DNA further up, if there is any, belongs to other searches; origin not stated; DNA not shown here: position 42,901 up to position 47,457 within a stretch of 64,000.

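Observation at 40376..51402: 11-kb tRNA-Leu integrative element whose cargo shows no recognisable phage, plasmid or ICE machinery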

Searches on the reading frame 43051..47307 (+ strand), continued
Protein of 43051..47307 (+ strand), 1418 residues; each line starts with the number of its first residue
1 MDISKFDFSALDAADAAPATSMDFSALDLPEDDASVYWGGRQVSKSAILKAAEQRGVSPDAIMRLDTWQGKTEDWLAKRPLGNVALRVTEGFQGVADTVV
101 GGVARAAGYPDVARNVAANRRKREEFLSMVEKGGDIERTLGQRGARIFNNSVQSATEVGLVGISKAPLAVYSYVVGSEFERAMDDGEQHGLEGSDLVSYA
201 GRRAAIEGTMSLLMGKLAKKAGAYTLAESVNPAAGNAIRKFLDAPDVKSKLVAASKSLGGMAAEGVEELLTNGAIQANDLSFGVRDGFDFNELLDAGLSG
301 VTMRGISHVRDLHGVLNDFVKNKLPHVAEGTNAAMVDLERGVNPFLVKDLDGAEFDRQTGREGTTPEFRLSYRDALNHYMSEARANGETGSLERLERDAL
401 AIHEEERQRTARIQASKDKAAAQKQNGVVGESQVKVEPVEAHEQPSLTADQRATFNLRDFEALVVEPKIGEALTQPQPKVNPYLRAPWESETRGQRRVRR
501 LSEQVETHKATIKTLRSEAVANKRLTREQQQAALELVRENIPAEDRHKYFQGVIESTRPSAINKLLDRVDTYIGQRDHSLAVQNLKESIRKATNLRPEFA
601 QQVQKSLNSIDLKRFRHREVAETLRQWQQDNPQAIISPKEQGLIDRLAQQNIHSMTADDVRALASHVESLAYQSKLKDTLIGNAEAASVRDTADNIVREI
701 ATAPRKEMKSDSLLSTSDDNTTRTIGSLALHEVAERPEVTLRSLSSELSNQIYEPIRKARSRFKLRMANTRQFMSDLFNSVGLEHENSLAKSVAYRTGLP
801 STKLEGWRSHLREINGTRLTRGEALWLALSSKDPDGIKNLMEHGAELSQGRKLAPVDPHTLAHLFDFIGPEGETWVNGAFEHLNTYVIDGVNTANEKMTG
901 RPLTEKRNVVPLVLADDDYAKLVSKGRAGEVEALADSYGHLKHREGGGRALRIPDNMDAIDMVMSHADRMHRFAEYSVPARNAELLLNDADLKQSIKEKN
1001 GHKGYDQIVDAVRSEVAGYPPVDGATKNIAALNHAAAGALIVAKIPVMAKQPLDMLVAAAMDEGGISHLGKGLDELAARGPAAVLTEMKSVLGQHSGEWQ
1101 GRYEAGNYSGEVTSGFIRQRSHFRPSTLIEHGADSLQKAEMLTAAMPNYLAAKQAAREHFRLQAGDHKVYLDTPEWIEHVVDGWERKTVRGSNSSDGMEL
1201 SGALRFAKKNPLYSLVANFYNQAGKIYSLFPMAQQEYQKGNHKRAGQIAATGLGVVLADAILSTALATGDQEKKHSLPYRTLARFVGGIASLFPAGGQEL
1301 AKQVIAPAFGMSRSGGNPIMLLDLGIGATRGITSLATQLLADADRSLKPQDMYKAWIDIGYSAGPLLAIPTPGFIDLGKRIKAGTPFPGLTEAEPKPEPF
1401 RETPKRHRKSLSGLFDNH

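Call 48: search_protein_families(library=pfam, proteins=[L003:3-1739:-, L003:1750-2448:-, L003:5285-5923:-], max_evalue=0.001)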
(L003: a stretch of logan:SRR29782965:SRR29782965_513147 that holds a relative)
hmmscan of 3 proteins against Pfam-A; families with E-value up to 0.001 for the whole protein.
L003:3-1739:- (579 aa): 1 family
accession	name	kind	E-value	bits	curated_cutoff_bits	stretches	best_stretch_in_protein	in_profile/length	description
PF00082.27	Peptidase_S8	-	2.3e-17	63.7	21.8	1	89-339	50-280/288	Subtilase family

L003:1750-2448:- (232 aa): 0 families

L003:5285-5923:- (212 aa): 2 families
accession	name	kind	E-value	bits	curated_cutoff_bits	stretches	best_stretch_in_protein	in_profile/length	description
PF13392.12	HNH_3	-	5.5e-13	48.8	24.8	1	125-170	1-46/46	HNH endonuclease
PF07463.16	NUMOD4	-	0.00089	19.9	23.4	0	67-106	5-42/49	NUMOD4 motif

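Call 52: search_protein_representatives(alignment_id=A2)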
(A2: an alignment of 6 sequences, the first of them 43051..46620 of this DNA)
Query: 6 sequences, 1198 profile positions. Proteins with E-value up to 0.001 (for the whole library): 425; up to 1e-10: 184; up to 1e-30: 74. The best 150 are listed.
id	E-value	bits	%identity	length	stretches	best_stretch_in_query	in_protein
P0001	0.0e+00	2007.7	-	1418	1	6-1198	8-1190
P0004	0.0e+00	1990.0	-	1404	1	13-1198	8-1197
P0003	0.0e+00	1972.4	-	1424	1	1-1198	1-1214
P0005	0.0e+00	1921.0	-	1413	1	11-1198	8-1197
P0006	0.0e+00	1851.6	-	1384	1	3-1198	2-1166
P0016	0.0e+00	1448.1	-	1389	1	9-1198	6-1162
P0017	0.0e+00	1219.4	-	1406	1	19-1198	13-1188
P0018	5.2e-210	716.8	-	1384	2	411-1194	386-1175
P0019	5.4e-206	703.5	-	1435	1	17-1198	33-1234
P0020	5.1e-173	594.3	-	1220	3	429-1174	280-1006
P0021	3.6e-153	528.5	-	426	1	4-341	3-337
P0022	4.6e-149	514.9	-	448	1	847-1198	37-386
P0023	4.8e-143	495.0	-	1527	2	487-1194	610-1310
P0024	2.0e-136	473.1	-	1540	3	488-1192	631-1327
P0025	2.0e-133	463.1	-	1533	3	648-1198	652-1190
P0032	6.5e-95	335.6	-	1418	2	496-1154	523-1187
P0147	1.2e-13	66.4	-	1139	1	792-1190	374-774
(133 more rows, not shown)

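Call 56: search_protein_families(library=pfam, alignment_id=A6, max_evalue=0.0001)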
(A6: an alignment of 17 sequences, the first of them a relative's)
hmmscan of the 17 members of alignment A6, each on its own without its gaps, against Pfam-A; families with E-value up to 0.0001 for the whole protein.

A. member 1, P0056 (4778 aa): 5 families
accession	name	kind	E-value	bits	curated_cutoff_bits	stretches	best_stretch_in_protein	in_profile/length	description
PF07669.17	Eco57I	-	2.4e-07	31.4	25.3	1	1645-1721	65-155/171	Eco57I restriction-modification methylase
PF02518.31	HATPase_c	-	4.5e-07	30.7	26.4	1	3170-3308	9-109/111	Histidine kinase-, DNA gyrase B-, and HSP90-like ATPase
PF00176.29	SNF2-rel_dom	-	1e-06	28.6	24.9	1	2278-2530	18-193/290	SNF2-related domain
PF02384.22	N6_Mtase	-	3.7e-05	23.7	20.4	1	1651-1756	122-235/311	N-6 DNA Methylase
PF00271.37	Helicase_C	-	3.8e-05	24.3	23.5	1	2754-2825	41-110/110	Helicase conserved C-terminal domain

B. families by the number of members that match (of 17 scanned): 13 families
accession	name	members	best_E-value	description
PF04002.20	RadC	4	4.1e-14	RadC-like JAB domain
PF00176.29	SNF2-rel_dom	3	1e-06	SNF2-related domain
PF00271.37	Helicase_C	3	1.2e-05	Helicase conserved C-terminal domain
PF00990.26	GGDEF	2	1.4e-15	Diguanylate cyclase, GGDEF domain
PF07669.17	Eco57I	2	2.4e-07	Eco57I restriction-modification methylase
PF02518.31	HATPase_c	2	4.5e-07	Histidine kinase-, DNA gyrase B-, and HSP90-like ATPase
PF13872.12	AAA_34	1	1.1e-18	P-loop containing NTP hydrolase pore-1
PF18763.7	ddrB-ParB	1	2.2e-13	ddrB-like ParB superfamily domain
PF06414.18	Zeta_toxin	1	4.7e-11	Zeta toxin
PF13871.12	Helicase_C_4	1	2.6e-09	C-terminal domain on Strawberry notch homologue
PF13589.12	HATPase_c_3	1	1.3e-05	Histidine kinase-, DNA gyrase B-, and HSP90-like ATPase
PF02384.22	N6_Mtase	1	3.7e-05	N-6 DNA Methylase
PF04851.21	ResIII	1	6e-05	Type III restriction enzyme, res subunit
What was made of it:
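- Remote homologues carry RadC, ParB, Zeta toxin and SNF2 domains, which are typical of both contexts (call 56).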

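Call 60: predict_structure(alignment_id=A2)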
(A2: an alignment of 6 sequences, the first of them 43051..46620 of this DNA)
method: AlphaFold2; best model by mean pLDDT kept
length: 1190 residues; sequences in the alignment: 6
mean_pLDDT: 61.9   pTM: 0.34
mean pLDDT of the five models: 61.9, 58.6, 56.7, 55.6, 54.5
residues with pLDDT >= 90: 24; 70-90: 522; 50-70: 255; < 50: 389
segments of 3 or more residues with pLDDT < 50: 1-30, 37-42, 64-164, 222-225, 299-304, 426-444, 455-489, 598-615, 679-734, 788-800, 922-940, 1018-1057, 1106-1140
pLDDT, mean of each block of 10 residues (from residue 1): 35 34 42 49 57 56 44 39 35 34 31 35 46 40 41 34 51 69 76 76 84 74 53 75 85 73 61 69 64 64 57 84 84 78 81 80 83 84 70 81 77 68 47 37 55 51 34 30 37 67 80 78 68 77 71 67 76 82 79 56 40 49 70 63 78 77 78 58 32 37 30 30 30 56 74 79 81 82 59 46 78 89 91 86 84 87 90 89 83 70 68 58 42 40 58 79 79 76 74 76 71 56 31 29 28 39 65 74 78 74 49 32 31 37 72 87 77 82 69
secondary structure, 60 per line:
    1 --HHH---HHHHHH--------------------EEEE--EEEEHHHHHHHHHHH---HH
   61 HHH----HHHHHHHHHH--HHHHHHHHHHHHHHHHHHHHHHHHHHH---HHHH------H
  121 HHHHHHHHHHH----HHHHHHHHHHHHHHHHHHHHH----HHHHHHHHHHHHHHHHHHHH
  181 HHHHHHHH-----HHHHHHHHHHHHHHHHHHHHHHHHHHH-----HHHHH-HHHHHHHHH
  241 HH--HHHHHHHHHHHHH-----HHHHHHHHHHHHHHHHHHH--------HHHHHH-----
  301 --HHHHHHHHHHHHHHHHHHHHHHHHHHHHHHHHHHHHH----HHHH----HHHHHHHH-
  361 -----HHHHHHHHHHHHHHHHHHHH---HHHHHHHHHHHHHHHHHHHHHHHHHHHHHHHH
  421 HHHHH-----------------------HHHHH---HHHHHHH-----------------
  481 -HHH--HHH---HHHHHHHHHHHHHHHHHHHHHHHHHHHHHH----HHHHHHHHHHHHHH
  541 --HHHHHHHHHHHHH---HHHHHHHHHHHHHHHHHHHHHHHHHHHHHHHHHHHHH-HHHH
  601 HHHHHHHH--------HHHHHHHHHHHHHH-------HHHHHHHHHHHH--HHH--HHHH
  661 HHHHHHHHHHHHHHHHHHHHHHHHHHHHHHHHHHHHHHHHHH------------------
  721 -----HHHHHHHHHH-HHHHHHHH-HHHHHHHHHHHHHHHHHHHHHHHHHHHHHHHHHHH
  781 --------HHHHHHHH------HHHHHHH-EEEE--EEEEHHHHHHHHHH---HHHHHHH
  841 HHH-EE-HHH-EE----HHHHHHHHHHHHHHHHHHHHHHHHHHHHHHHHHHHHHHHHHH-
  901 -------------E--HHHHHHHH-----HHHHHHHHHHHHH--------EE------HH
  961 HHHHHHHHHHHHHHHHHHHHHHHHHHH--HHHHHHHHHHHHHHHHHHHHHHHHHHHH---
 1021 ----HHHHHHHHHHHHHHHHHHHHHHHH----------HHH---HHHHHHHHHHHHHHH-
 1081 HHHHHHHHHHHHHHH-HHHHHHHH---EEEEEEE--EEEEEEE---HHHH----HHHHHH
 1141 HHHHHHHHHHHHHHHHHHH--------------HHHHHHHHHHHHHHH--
elements in order (helices of 4 or more, strands of 3 or more residues): H9-14 E35-38 E41-44 H45-55 H59-63 H68-77 H80-106 H110-113 H120-131 H136-156 H161-188 H194-220 H226-230 H232-242 H245-257 H263-281 H290-295 H303-339 H344-347 H352-359 H366-385 H389-425 H449-453 H457-463 H493-522 H527-540 H543-555 H559-595 H597-608 H617-630 H638-649 H657-702 H726-735 H737-744 H746-780 H789-796 H803-809 E811-814 E817-820 H821-830 H834-843 H858-899 H917-924 H930-942 H959-987 H990-1017 H1025-1048 H1065-1079 H1081-1095 H1097-1104 E1108-1114 E1117-1123 H1127-1130 H1135-1159 H1174-1188

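Call 63: fold_search(model_id=the predicted structure, library=pdb)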
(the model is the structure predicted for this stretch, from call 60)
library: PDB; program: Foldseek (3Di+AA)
matches with E <= 10: 232; with E <= 0.001: 0
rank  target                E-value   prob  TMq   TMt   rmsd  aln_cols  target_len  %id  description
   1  9exk                  9.9e-02  0.11  0.07  0.08  35.0      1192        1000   11  Scalable protein design using hallucination in a relaxed sequence space (released 2024-10-16)
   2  9i5r_A                7.3e-01  0.07  0.06  0.13  23.2       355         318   10  Interactions between Pex3 and Pex19 peptide in yeast (released 2025-02-19)
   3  7n6g_3R               8.5e-01  0.08  0.04  0.12  47.5       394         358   15  C1 of central pair (released 2022-05-18)
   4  6xbd_G                9.3e-01  0.08  0.06  0.16  21.8       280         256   12  Cryo-EM structure of MlaFEDB in nanodiscs with phospholipid substrates (released 2020-07-01)
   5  5cwp                  9.6e-01  0.25  0.09  0.28  13.5       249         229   11  Crystal structure of de novo designed helical repeat protein DHR79 (released 2015-12-16)
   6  6wkc_A                9.6e-01  0.08  0.06  0.15  20.2       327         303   11  Crystal structure of pentalenene synthase complexed with Mg2+ ions (released 2020-08-26)
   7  9qvm_H                9.6e-01  0.04  0.06  0.08  39.1       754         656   12  Cryo-EM reconstruction of the NEDD1 anchor protein and CDK5RAP2 bound to the gamma-tubulin ring complex (released 2025-05-21)
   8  7uzq_Q                1.1e+00  0.09  0.07  0.15  19.2       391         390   12  Local refinement of RhAG-RhCE-ANK1(AR1-5), from consensus refinement of all classes (released 2022-07-20)
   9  7a0g_FFF              1.2e+00  0.04  0.04  0.11  39.6       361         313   11  Structure of the SmhB pore of the tripartite alpha-pore forming toxin, Smh, from Serratia marcescens. (released 2021-03-31)
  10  7udm_B                1.2e+00  0.08  0.06  0.15  24.3       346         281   13  Crystal structure of designed helical repeat protein RPB_PLP1_R6 in alternative conformation 1 (with peptide) (released 2023-03-22)
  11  5yu6_A                1.3e+00  0.03  0.08  0.09  32.8      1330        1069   10  CRYSTAL STRUCTURE OF EXPORTIN-5:RANGTP COMPLEX (released 2018-08-29)
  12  5yu6_C                1.3e+00  0.03  0.08  0.08  32.3      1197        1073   12  CRYSTAL STRUCTURE OF EXPORTIN-5:RANGTP COMPLEX (released 2018-08-29)
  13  5i6r                  1.4e+00  0.05  0.04  0.10  47.1       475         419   13  Crystal Structure of srGAP2 F-BARx WT Form-1 (released 2017-08-30)
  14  3obv_E                1.4e+00  0.06  0.06  0.11  26.1       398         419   11  Autoinhibited Formin mDia1 Structure (released 2010-11-24)
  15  9u82_A                2.0e+00  0.06  0.07  0.16  21.5       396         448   11  Cryo-EM structure of Leminorella grimontii GatC in the presence of D-xylose (released 2025-10-15)
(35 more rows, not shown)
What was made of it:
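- On T7-type internal virion protein gp16: Foldseek against PDB gave a best E of 0.1 (call 63).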

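Call 65: search_dna_similar(query=window:43051-47304:+, collection=phages, mode=protein, max_evalue=0.001, max_rows=30)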
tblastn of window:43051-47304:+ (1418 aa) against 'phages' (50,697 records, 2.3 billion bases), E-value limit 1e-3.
No match.

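Call 66: fold_search(model_id=the predicted structure, library=viral)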
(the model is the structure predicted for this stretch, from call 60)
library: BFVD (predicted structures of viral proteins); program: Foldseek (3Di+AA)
matches with E <= 10: 389; with E <= 0.001: 32
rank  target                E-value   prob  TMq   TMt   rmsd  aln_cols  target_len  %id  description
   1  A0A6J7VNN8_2          4.4e-09  1.00  0.19  0.17  36.6      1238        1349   12  Uncharacterized protein [uncultured Caudovirales phage]
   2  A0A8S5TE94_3          1.9e-08  1.00  0.19  0.20  27.1       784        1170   14  Type I restriction enzyme [Podoviridae sp. ctzXp5]
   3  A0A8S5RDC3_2          2.5e-08  1.00  0.20  0.17  32.0      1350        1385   10  Crystallin beta/gamma motif-containing protein [virus sp. ctd0M1]
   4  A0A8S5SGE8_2          3.5e-08  1.00  0.21  0.18  35.9      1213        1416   12  Nuclease [Podoviridae sp. ctZih56]
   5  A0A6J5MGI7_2          4.0e-08  1.00  0.19  0.17  45.8      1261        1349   13  Uncharacterized protein [uncultured Caudovirales phage]
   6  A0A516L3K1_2          6.0e-08  1.00  0.21  0.19  40.5      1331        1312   12  (no name in the UniProt tables at hand)
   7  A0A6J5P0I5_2          8.6e-08  1.00  0.19  0.16  48.4      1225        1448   10  ART-PolyVal-like domain-containing protein [uncultured Caudovirales phage]
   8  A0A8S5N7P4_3          1.7e-07  1.00  0.22  0.23  28.0      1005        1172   13  Nuclease [Myoviridae sp. ctiBE32]
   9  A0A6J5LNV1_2          1.8e-07  1.00  0.19  0.16  31.7      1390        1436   12  N-acetyltransferase domain-containing protein [uncultured Caudovirales phage]
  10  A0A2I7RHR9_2          1.8e-07  1.00  0.18  0.17  39.3      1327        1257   12  (no name in the UniProt tables at hand)
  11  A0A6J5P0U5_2          2.0e-07  1.00  0.18  0.19  26.0       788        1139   13  Uncharacterized protein [uncultured Caudovirales phage]
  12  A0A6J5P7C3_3          3.2e-07  1.00  0.19  0.17  41.7      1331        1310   11  Uncharacterized protein [uncultured Caudovirales phage]
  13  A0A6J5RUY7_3          5.4e-07  1.00  0.18  0.21  29.6       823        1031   13  ART-PolyVal-like domain-containing protein [uncultured Caudovirales phage]
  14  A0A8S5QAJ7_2          1.9e-06  1.00  0.21  0.20  38.9      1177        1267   12  Phage MuF C-terminal domain-containing protein [Podoviridae sp. ctZ5d16]
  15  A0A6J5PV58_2          1.9e-06  1.00  0.19  0.16  37.3      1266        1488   10  Uncharacterized protein [uncultured Caudovirales phage]
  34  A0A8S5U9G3            2.1e-03  0.30  0.07  0.07  40.3      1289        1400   12  Minor tail protein [Siphoviridae sp. ctKNZ79]
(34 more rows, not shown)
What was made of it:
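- They are named ART-PolyVal, large polyvalent protein-associated domain, and MuF-C (call 66).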

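Call 67: find_encoding_contigs(protein=P0016, flank=10000)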
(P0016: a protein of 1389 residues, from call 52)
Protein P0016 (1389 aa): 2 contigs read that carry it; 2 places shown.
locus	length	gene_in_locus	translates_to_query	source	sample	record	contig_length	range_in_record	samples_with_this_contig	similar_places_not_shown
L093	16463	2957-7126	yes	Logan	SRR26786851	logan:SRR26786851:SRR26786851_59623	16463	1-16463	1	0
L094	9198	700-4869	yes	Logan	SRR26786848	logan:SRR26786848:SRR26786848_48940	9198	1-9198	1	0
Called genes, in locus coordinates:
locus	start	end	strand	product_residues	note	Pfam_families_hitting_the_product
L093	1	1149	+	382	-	?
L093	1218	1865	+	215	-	-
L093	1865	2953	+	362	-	-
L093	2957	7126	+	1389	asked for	-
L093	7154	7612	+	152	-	-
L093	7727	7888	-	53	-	-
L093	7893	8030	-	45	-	-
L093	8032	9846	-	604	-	-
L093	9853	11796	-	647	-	-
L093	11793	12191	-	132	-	-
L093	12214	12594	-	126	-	-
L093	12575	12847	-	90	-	-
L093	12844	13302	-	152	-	-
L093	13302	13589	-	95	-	-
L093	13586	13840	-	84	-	-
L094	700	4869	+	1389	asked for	-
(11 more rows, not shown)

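Call 68: find_encoding_contigs(protein=P0003, flank=10000)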
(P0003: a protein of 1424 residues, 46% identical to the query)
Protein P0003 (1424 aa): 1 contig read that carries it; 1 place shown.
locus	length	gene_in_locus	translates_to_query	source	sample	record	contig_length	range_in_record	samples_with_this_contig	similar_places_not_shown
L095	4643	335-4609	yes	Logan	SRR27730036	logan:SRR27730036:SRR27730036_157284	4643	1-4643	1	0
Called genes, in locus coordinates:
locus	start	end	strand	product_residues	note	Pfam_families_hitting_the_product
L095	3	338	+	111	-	?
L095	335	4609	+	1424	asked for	-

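Call 69: find_encoding_contigs(protein=P0017, flank=10000)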
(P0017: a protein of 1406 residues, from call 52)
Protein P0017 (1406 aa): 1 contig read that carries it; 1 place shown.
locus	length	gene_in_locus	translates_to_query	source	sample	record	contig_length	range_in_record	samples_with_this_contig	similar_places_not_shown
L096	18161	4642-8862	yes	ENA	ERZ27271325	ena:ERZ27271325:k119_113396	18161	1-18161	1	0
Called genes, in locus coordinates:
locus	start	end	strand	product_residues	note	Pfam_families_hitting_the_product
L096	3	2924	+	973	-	?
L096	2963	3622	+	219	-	-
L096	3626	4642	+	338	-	-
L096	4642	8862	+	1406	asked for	-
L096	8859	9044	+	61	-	-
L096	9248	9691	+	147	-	-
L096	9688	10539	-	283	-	PF00149:Metallophos (weak), PF12850:Metallophos_2 (weak)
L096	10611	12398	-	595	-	-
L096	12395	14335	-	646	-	-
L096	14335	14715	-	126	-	-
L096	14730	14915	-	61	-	-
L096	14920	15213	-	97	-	-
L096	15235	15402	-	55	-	-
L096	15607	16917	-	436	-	PF04542:Sigma70_r2, PF04539:Sigma70_r3, PF04545:Sigma70_r4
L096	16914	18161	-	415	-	?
